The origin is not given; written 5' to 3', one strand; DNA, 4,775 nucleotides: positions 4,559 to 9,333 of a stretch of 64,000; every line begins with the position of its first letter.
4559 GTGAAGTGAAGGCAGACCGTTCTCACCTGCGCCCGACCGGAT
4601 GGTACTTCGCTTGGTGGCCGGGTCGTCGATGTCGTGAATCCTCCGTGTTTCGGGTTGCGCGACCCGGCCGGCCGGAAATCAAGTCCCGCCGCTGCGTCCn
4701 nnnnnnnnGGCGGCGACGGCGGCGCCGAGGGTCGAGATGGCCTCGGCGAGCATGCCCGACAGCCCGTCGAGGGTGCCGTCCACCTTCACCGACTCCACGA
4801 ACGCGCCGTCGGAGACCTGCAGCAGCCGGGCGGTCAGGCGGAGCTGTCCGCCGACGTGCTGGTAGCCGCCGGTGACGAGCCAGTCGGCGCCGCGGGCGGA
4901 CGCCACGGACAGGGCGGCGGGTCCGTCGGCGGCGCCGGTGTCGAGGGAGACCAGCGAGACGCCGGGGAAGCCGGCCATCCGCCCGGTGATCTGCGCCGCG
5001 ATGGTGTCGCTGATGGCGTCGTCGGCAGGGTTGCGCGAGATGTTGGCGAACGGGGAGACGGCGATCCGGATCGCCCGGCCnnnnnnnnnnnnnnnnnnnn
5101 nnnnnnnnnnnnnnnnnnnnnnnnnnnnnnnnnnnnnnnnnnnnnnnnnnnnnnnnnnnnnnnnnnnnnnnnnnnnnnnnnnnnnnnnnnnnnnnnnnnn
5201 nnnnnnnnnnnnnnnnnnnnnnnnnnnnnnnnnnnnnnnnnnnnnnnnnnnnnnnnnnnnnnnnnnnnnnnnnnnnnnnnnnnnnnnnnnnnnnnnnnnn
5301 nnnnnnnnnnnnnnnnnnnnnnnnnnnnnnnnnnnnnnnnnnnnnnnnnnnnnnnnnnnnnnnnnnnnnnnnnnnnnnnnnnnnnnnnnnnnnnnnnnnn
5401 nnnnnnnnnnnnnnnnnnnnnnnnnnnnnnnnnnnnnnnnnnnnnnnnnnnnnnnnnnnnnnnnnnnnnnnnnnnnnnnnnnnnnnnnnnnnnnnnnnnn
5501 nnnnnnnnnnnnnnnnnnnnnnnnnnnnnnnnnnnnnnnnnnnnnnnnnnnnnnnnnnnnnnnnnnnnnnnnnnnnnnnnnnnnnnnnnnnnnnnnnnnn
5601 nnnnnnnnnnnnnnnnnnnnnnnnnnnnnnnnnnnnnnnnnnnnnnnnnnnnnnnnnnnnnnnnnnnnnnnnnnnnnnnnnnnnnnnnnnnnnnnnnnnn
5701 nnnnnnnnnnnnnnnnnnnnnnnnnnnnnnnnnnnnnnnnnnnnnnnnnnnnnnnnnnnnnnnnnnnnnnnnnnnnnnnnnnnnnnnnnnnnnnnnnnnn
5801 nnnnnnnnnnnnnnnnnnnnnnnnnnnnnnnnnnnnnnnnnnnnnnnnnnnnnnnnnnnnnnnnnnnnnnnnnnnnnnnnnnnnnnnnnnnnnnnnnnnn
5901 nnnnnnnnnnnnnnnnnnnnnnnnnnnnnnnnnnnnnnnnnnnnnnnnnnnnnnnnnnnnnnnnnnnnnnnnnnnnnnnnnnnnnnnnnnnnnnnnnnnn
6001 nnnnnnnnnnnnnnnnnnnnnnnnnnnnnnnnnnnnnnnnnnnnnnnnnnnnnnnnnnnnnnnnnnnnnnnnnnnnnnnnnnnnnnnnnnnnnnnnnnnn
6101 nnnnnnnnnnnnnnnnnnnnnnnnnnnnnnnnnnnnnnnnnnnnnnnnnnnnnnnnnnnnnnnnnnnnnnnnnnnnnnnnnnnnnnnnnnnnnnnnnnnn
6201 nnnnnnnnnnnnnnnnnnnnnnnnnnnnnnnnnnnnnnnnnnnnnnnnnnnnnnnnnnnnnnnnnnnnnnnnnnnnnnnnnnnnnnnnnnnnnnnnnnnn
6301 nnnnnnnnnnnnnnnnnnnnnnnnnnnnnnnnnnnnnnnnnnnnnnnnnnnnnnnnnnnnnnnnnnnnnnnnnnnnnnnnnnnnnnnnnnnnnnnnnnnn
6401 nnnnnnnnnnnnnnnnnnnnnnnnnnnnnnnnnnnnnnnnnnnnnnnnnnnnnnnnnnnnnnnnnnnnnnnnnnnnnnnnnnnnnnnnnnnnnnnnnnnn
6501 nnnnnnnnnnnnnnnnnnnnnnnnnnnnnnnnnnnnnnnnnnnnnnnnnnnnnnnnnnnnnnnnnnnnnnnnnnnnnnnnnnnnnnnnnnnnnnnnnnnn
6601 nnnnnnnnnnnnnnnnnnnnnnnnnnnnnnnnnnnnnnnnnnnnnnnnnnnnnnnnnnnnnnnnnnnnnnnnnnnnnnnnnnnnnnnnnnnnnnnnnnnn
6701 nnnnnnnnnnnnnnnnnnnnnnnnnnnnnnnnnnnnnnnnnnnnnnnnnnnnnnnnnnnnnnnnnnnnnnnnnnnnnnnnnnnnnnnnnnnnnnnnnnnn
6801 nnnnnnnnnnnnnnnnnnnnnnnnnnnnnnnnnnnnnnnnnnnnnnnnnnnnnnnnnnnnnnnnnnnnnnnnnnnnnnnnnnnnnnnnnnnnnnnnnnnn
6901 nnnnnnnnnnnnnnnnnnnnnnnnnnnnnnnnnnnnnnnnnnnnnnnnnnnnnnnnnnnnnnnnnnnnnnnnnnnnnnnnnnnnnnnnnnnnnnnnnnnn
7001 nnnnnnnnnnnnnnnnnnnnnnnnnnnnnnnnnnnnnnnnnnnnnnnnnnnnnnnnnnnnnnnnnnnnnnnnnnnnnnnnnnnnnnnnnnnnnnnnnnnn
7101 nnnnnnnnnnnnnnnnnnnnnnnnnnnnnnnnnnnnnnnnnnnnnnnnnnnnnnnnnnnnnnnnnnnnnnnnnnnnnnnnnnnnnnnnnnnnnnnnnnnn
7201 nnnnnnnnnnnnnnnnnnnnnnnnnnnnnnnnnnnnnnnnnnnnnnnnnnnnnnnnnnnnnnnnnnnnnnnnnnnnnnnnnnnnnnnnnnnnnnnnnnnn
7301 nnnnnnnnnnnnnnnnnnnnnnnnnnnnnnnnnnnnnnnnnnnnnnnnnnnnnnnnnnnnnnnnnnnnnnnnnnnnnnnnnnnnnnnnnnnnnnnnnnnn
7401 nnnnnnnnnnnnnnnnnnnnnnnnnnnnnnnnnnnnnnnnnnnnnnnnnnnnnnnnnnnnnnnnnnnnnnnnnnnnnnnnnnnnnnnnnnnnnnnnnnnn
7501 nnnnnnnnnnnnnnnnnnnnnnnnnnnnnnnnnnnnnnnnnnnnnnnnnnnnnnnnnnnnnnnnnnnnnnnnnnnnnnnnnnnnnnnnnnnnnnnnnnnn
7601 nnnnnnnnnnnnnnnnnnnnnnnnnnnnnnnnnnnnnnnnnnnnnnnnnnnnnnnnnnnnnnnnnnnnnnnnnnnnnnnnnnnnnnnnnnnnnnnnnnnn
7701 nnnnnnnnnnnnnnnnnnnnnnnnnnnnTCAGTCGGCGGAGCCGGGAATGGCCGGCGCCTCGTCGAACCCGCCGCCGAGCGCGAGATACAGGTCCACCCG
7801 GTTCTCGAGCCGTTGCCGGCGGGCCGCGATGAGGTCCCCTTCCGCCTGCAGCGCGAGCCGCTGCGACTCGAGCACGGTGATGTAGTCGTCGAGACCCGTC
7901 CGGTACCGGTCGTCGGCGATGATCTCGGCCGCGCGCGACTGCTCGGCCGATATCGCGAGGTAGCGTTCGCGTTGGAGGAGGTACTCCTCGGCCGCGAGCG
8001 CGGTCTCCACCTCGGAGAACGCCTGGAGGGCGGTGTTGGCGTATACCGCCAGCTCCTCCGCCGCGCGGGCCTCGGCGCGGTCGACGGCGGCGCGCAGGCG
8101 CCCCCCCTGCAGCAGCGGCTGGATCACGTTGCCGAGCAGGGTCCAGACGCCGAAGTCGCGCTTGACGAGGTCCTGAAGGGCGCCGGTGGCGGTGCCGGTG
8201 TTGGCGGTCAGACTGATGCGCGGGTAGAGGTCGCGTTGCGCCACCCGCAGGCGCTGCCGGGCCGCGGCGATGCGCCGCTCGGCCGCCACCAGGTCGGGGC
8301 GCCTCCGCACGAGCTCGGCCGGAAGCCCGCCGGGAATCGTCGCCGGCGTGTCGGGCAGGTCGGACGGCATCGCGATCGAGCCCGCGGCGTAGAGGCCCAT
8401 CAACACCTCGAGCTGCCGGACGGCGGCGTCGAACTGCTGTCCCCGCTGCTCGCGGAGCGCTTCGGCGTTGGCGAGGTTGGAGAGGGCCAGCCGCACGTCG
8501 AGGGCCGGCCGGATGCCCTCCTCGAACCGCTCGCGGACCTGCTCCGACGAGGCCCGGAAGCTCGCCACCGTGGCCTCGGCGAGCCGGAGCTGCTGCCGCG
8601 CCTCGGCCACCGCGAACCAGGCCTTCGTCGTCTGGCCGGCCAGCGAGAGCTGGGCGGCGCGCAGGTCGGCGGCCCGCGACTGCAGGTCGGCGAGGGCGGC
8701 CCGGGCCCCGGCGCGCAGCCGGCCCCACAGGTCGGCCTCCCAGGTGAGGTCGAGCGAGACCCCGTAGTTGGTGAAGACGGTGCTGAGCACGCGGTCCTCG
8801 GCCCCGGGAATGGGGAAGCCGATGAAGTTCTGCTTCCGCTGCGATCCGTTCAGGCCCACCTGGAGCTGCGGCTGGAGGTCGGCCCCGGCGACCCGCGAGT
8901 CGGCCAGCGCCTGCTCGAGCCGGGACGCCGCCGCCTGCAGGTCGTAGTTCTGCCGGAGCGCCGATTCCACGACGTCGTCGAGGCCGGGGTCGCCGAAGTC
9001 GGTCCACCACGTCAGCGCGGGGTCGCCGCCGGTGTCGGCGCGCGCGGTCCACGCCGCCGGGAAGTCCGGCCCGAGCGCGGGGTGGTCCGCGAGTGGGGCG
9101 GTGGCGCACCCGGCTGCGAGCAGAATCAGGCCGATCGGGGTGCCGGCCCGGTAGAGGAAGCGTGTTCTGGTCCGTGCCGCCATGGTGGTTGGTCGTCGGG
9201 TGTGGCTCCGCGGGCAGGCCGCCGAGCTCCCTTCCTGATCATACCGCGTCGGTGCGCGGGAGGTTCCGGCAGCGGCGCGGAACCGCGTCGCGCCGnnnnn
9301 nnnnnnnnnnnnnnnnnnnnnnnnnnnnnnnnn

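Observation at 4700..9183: OMF + giant periplasmic adaptor fused to two TolB-N/LpoB-like domains, with no inner-membrane pump gene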

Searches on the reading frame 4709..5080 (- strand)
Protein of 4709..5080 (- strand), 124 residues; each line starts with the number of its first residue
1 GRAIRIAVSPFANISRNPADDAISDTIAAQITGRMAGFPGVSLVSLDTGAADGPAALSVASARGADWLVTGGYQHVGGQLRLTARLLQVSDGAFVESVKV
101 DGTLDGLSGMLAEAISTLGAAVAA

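Call 70: search_protein_representatives(alignment_id=A3)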
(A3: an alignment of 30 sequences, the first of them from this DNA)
Query: 30 sequences, 121 profile positions. Proteins with E-value up to 0.001 (for the whole library): 37663; up to 1e-10: 1891; up to 1e-30: 38. The best 150 are listed.
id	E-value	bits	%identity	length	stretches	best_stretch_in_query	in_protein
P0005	2.0e-84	295.8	-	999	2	3-120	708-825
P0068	2.1e-83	292.5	-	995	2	3-119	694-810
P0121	1.3e-80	283.5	-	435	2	3-119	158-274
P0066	5.0e-80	281.6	-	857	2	3-120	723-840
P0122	3.2e-78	275.8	-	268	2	2-120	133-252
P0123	1.6e-75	267.0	-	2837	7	4-119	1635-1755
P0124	7.0e-73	258.5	-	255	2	3-120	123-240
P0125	1.2e-67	241.6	-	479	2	2-120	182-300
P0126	4.7e-63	226.8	-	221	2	3-119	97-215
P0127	1.1e-61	222.4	-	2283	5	3-117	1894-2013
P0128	2.3e-50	185.8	-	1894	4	3-117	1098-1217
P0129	3.2e-49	182.2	-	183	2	3-120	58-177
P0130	1.0e-47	177.3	-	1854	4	2-116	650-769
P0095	1.9e-43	163.5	-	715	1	3-120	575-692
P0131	3.8e-43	162.6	-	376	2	4-120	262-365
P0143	2.8e-36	140.4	-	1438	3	3-116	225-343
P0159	3.9e-29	117.3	-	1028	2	2-114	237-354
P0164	2.2e-28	114.9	-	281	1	3-115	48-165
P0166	4.1e-28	114.0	-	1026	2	2-118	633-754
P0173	4.4e-27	110.7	-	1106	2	2-119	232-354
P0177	1.0e-26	109.5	-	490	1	3-118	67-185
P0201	3.9e-25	104.4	-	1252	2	3-120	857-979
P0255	2.0e-23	98.9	-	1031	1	4-120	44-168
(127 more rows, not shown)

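Call 72: search_protein_families(library=pfam, proteins=[P0127, P0143, P0159, P0173, P0166, P0177, P0164, P0201, P0255], max_evalue=0.00001)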
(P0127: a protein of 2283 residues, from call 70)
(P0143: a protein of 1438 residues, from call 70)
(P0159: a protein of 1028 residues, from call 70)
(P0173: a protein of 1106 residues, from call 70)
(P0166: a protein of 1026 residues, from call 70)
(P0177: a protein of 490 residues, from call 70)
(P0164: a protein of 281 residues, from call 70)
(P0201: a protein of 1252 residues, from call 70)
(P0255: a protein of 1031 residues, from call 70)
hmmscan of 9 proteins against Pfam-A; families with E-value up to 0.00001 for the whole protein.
P0127 (2283 aa): 26 families (the best 25 are shown)
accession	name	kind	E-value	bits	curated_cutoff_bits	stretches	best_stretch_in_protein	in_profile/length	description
PF14559.12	TPR_19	-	4.9e-67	222.6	25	0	2129-2173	2-46/68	Tetratricopeptide repeat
PF07719.23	TPR_2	-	6.8e-43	141.7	27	0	1306-1336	3-33/34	Tetratricopeptide repeat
PF13431.12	TPR_17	-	5.4e-42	139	24.4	0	2140-2173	1-34/34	Tetratricopeptide repeat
PF13428.12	TPR_14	-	7.6e-39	128.6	23.5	0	895-933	4-42/44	Tetratricopeptide repeat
PF00515.34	TPR_1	-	2.6e-37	125.6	27.8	0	1306-1336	3-33/34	Tetratricopeptide repeat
PF13414.12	TPR_11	-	2.4e-33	114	26.8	0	495-521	8-34/42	TPR repeat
PF13432.12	TPR_16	-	9.3e-32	109.5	32.7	0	1311-1366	4-59/65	Tetratricopeptide repeat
PF23914.1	TPR_CcmH_CycH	-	2.7e-30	105.7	42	1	882-948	74-143/158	Cytochrome c-type biogenesis protein H TPR domain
PF13181.12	TPR_8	-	2.2e-29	99.5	25.7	0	1745-1777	1-33/34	Tetratricopeptide repeat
PF12895.13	ANAPC3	-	6.3e-26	90.9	27.2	1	905-985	2-81/82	Anaphase-promoting complex, cyclosome, subunit 3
PF03704.23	BTAD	-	1.9e-23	83.9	22.1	1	86-214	22-145/146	Bacterial transcriptional activator domain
PF17680.6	FlgO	-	4.8e-17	62.5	22.6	0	1949-1988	79-118/130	FlgO protein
PF13424.12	TPR_12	-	1.2e-15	57.9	30.1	0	482-540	4-70/77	Tetratricopeptide repeat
PF13371.12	TPR_9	-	1.2e-13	51.3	35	0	1349-1398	6-55/73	Tetratricopeptide repeat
PF25062.1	ARM_TT21_N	-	1.4e-13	51.5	40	0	486-536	105-157/222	Tetratricopeptide repeat protein 21 N-terminal ARM repeat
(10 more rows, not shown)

P0143 (1438 aa): 17 families
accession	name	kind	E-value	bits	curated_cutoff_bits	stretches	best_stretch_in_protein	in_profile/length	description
PF14559.12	TPR_19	-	3.6e-23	82.1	25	0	931-967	29-66/68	Tetratricopeptide repeat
PF07719.23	TPR_2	-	8.3e-23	79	27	0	1343-1369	7-33/34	Tetratricopeptide repeat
PF13432.12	TPR_16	-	1.1e-21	77.3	32.7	1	933-993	3-64/65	Tetratricopeptide repeat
PF13428.12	TPR_14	-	1.1e-21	75.5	23.5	0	964-995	5-36/44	Tetratricopeptide repeat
PF13431.12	TPR_17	-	8.9e-17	60.3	24.4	0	441-473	1-33/34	Tetratricopeptide repeat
PF00515.34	TPR_1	-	1.9e-15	56.4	27.8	0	529-548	7-26/34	Tetratricopeptide repeat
PF13181.12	TPR_8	-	9.3e-15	53.9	25.7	0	964-992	5-33/34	Tetratricopeptide repeat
PF13424.12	TPR_12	-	6.8e-13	49.1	30.1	0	497-548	12-70/77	Tetratricopeptide repeat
PF00211.25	Guanylate_cyc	-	4.2e-11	43.2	21.9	1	7-166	10-179/183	Adenylate and Guanylate cyclase catalytic domain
PF12895.13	ANAPC3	-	9.9e-11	42.2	27.2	0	932-985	28-81/82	Anaphase-promoting complex, cyclosome, subunit 3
PF23914.1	TPR_CcmH_CycH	-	4.2e-09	36.9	42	0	449-548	46-146/158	Cytochrome c-type biogenesis protein H TPR domain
PF17680.6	FlgO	-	5.9e-08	33.1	22.6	0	689-726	78-115/130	FlgO protein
PF04052.18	TolB_N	-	1e-07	32.4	22.4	0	277-319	63-106/106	TolB amino-terminal domain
PF07721.20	TPR_4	-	4.4e-07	30.3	27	0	932-952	6-26/26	Tetratricopeptide repeat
PF16539.10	FlgT_M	-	6.2e-07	30.2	31.2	0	651-707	30-97/158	Flagellar assembly protein T, middle domain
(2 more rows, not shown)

P0159 (1028 aa): 17 families
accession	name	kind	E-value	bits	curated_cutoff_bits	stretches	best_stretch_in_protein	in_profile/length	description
PF07719.23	TPR_2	-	1.3e-30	103.4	27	1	896-927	1-32/34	Tetratricopeptide repeat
PF00515.34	TPR_1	-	3.4e-27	93.5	27.8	1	899-927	4-32/34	Tetratricopeptide repeat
PF13181.12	TPR_8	-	4.7e-27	92.3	25.7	0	898-927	3-32/34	Tetratricopeptide repeat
PF13431.12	TPR_17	-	5.4e-20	70.4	24.4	0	553-585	1-33/34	Tetratricopeptide repeat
PF13428.12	TPR_14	-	8.6e-20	69.7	23.5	0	466-503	5-42/44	Tetratricopeptide repeat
PF13424.12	TPR_12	-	1.4e-19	70.5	30.1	1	896-955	4-69/77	Tetratricopeptide repeat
PF13414.12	TPR_11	-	6.7e-19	67.7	26.8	0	903-941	1-38/42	TPR repeat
PF14559.12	TPR_19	-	6.3e-18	65.3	25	0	474-514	3-43/68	Tetratricopeptide repeat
PF13432.12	TPR_16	-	1.1e-13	51.8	32.7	0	473-517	8-52/65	Tetratricopeptide repeat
PF13374.12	TPR_10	-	2.4e-12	46.8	27.5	0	902-925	8-31/42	Tetratricopeptide repeat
PF13176.12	TPR_7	-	1.1e-10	41.1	27.9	0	464-495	1-34/36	Tetratricopeptide repeat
PF17680.6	FlgO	-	2.6e-09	37.4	22.6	0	682-731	70-116/130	FlgO protein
PF12895.13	ANAPC3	-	7.6e-09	36.2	27.2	0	876-953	3-78/82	Anaphase-promoting complex, cyclosome, subunit 3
PF13174.12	TPR_6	-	8.6e-09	35.9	26.3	0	937-963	6-32/33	Tetratricopeptide repeat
PF00211.25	Guanylate_cyc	-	2.6e-08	34.1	21.9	1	13-161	11-171/183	Adenylate and Guanylate cyclase catalytic domain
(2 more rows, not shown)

P0173 (1106 aa): 18 families
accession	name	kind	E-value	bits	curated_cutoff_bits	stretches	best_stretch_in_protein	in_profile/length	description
PF07719.23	TPR_2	-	2.6e-36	121.2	27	0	1014-1041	7-34/34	Tetratricopeptide repeat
PF14559.12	TPR_19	-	5.9e-36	123.1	25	2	609-663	3-57/68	Tetratricopeptide repeat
PF13414.12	TPR_11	-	1.3e-33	114.8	26.8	0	399-426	14-41/42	TPR repeat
PF00515.34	TPR_1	-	1.6e-30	104.1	27.8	0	1013-1041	6-34/34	Tetratricopeptide repeat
PF13431.12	TPR_17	-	2.3e-27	93.3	24.4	0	1030-1063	1-34/34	Tetratricopeptide repeat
PF13428.12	TPR_14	-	5.4e-27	92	23.5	0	1013-1049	6-42/44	Tetratricopeptide repeat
PF13181.12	TPR_8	-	2.8e-25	86.7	25.7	0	942-971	4-33/34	Tetratricopeptide repeat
PF13424.12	TPR_12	-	1.8e-23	82.9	30.1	0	574-625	15-73/77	Tetratricopeptide repeat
PF13432.12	TPR_16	-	3.1e-22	79.1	32.7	1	1020-1073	9-62/65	Tetratricopeptide repeat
PF23914.1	TPR_CcmH_CycH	-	2.7e-12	47.2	42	0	533-627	55-151/158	Cytochrome c-type biogenesis protein H TPR domain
PF13371.12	TPR_9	-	2.7e-12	47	35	0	989-1041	11-62/73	Tetratricopeptide repeat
PF13176.12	TPR_7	-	4.6e-12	45.4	27.9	0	1014-1041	5-34/36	Tetratricopeptide repeat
PF12895.13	ANAPC3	-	1.2e-11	45.1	27.2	0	556-621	17-80/82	Anaphase-promoting complex, cyclosome, subunit 3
PF00211.25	Guanylate_cyc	-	8.6e-09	35.7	21.9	1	12-161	10-171/183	Adenylate and Guanylate cyclase catalytic domain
PF13174.12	TPR_6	-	1.3e-08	35.4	26.3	0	603-630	6-33/33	Tetratricopeptide repeat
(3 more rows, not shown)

P0166 (1026 aa): 14 families
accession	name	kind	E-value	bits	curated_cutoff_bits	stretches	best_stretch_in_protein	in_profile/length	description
PF07719.23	TPR_2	-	3.8e-27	92.6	27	0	457-490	1-34/34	Tetratricopeptide repeat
PF14559.12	TPR_19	-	6.7e-18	65.2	25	0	940-994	3-57/68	Tetratricopeptide repeat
PF13181.12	TPR_8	-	7.6e-15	54.2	25.7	0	532-555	7-30/34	Tetratricopeptide repeat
PF00515.34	TPR_1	-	2.2e-14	53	27.8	0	532-556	7-31/34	Tetratricopeptide repeat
PF13428.12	TPR_14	-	3e-14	52.6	23.5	0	532-556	7-31/44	Tetratricopeptide repeat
PF13424.12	TPR_12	-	1.4e-13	51.2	30.1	0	532-590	9-75/77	Tetratricopeptide repeat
PF13432.12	TPR_16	-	1.4e-11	45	32.7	0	532-591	3-62/65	Tetratricopeptide repeat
PF00211.25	Guanylate_cyc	-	5.9e-10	39.5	21.9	1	7-165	10-179/183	Adenylate and Guanylate cyclase catalytic domain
PF13414.12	TPR_11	-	8.3e-10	38.6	26.8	0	533-553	1-21/42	TPR repeat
PF12895.13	ANAPC3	-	2e-08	34.8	27.2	0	439-517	5-82/82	Anaphase-promoting complex, cyclosome, subunit 3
PF13431.12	TPR_17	-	6.8e-08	32.6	24.4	0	445-477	1-33/34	Tetratricopeptide repeat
PF17680.6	FlgO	-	1.4e-06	28.6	22.6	0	288-321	79-112/130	FlgO protein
PF13374.12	TPR_10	-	5.3e-06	26.7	27.5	0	532-555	8-31/42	Tetratricopeptide repeat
PF25062.1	ARM_TT21_N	-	5.9e-06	26.6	40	0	474-604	11-149/222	Tetratricopeptide repeat protein 21 N-terminal ARM repeat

P0177 (490 aa): 0 families

P0164 (281 aa): 1 family
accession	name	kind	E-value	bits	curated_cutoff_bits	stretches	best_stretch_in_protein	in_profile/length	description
PF04052.18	TolB_N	-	2.5e-06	28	22.4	1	46-140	11-104/106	TolB amino-terminal domain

P0201 (1252 aa): 13 families
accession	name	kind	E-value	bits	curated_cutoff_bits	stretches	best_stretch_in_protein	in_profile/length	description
PF13414.12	TPR_11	-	6.1e-27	93.5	26.8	0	1097-1126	9-38/42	TPR repeat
PF07719.23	TPR_2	-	4.3e-25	86.2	27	0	662-689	6-33/34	Tetratricopeptide repeat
PF13431.12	TPR_17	-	1.3e-16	59.8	24.4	0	1108-1137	5-34/34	Tetratricopeptide repeat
PF00515.34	TPR_1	-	4.6e-16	58.3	27.8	0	1116-1149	1-34/34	Tetratricopeptide repeat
PF13428.12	TPR_14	-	1.2e-15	56.9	23.5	0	660-698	4-42/44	Tetratricopeptide repeat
PF13432.12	TPR_16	-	3.6e-15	56.5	32.7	1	662-725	2-65/65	Tetratricopeptide repeat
PF14559.12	TPR_19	-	1.4e-14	54.6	25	0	674-727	8-61/68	Tetratricopeptide repeat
PF13181.12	TPR_8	-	3e-13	49.2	25.7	0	662-689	6-33/34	Tetratricopeptide repeat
PF23914.1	TPR_CcmH_CycH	-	1.5e-10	41.5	42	0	653-747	46-140/158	Cytochrome c-type biogenesis protein H TPR domain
PF13424.12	TPR_12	-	1.3e-08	35.3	30.1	0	1082-1146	10-75/77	Tetratricopeptide repeat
PF19974.5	TCAD9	-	3.6e-07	30.1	40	0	207-284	267-336/429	Ternary complex associated domain 9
PF12895.13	ANAPC3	-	3.1e-06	27.8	27.2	0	727-785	22-79/82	Anaphase-promoting complex, cyclosome, subunit 3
PF13176.12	TPR_7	-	6.3e-06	26.3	27.9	0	662-688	4-32/36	Tetratricopeptide repeat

P0255 (1031 aa): 1 family
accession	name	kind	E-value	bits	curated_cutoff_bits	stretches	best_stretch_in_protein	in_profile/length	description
PF19313.5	DUF5916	-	1.2e-13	51.2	22.6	1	559-622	22-84/572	Domain of unknown function (DUF5916)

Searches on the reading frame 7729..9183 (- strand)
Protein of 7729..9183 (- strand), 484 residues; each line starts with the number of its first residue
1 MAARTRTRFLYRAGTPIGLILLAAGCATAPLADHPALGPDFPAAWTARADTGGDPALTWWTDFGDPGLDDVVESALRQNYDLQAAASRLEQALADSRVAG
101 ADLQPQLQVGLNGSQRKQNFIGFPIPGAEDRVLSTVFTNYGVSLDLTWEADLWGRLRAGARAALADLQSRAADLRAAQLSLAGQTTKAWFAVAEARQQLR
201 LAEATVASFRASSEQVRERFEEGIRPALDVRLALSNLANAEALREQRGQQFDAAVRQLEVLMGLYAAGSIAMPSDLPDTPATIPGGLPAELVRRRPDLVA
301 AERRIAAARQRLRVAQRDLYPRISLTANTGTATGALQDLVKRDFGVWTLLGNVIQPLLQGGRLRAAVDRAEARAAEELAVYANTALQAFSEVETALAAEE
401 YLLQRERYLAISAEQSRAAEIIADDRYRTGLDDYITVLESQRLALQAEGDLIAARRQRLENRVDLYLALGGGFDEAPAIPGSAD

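Call 5: search_protein_families(library=pfam, proteins=[window:7729-9183:-], max_evalue=0.01)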
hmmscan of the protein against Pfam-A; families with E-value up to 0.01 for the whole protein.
window:7729-9183:- (484 aa): 1 family
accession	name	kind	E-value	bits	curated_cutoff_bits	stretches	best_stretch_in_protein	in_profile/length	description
PF02321.23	OEP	-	7.9e-43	146.9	22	2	68-263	1-187/187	Outer membrane efflux protein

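Call 6: search_protein_families(library=ncbifam, proteins=[window:7729-9183:-], max_evalue=0.01)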
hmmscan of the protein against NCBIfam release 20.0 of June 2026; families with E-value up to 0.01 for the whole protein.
window:7729-9183:- (484 aa): 10 families
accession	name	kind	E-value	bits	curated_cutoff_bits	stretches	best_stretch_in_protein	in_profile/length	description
TIGR01845.1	outer_NodT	subfamily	1.2e-92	311.2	210.05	1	21-472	5-460/460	efflux transporter outer membrane subunit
NF033143.1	efflux_OM_AdeK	equivalog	1.7e-52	178.8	900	1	32-474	28-463/480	multidrug efflux RND transporter AdeIJK outer membrane channel subunit AdeK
NF033142.1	efflux_OM_AdeC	exception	4.4e-43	147.6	975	1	63-473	58-462/465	multidrug efflux RND transporter AdeABC outer membrane channel subunit AdeC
NF007347.1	PRK09837.1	subfamily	2.4e-39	135.5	598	1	57-474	53-460/461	Cu(I)/Ag(I) efflux RND transporter outer membrane protein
NF007390.0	PRK09915.1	equivalog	1.2e-36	126.5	597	1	51-478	52-484/488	MdtP family multidrug efflux transporter outer membrane subunit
TIGR01844.1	type_I_sec_TolC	subfamily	2.7e-32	112.3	225.15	1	67-470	4-398/414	TolC family outer membrane protein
NF008524.1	PRK11459.1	equivalog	7.4e-30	104.2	650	1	14-474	10-477/478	multidrug resistance outer membrane protein MdtQ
NF047721.1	ToxDrgExpTdeA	equivalog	4.1e-22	78.7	550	1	58-471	49-451/455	toxin/drug exporter TdeA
NF007002.0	PRK09465.1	equivalog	5e-10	38.5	495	1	70-470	28-424/460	outer membrane channel protein TolC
NF052390.1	efflux_OMP_AbuO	equivalog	5.3e-10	38.6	700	2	68-241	245-409/447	multidrug efflux outer membrane protein AbuO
